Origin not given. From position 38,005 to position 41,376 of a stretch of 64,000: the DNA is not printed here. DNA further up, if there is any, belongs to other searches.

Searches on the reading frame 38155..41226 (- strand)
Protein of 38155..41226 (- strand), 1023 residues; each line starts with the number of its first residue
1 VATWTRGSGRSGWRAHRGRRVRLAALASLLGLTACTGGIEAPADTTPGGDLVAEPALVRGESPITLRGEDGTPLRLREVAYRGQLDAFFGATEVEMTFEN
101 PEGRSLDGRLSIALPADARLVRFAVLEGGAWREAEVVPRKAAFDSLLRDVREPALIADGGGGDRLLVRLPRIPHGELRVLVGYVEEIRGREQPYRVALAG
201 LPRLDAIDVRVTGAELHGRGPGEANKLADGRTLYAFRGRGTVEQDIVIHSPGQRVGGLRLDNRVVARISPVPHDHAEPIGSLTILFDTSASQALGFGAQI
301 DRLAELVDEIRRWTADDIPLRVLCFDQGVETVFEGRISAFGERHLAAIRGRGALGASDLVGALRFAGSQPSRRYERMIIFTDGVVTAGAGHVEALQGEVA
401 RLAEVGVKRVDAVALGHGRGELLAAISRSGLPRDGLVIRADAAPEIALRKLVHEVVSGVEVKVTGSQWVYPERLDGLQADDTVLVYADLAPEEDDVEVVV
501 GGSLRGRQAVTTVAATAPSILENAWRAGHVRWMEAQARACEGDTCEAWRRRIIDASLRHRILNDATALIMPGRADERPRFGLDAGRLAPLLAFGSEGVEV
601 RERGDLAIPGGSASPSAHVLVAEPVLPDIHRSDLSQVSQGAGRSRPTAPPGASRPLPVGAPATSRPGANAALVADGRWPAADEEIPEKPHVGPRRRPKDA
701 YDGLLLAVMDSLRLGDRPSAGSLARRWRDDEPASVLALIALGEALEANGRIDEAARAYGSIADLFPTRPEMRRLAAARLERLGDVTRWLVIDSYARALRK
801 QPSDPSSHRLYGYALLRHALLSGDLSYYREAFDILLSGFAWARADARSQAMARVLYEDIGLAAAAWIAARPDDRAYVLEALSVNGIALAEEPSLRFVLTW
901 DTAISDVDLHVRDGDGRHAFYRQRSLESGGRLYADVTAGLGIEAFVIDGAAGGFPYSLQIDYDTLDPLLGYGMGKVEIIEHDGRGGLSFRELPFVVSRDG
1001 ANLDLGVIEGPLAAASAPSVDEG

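Call 74: search_protein_families(library=pfam, max_evalue=0.00001, proteins=[window:38155-41226:-])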
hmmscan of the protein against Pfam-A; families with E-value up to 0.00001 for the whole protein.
window:38155-41226:- (1023 aa): 1 family
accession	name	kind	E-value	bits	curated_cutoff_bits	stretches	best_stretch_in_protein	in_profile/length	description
PF13432.12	TPR_16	-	2e-07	31.8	32.7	0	711-768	7-64/65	Tetratricopeptide repeat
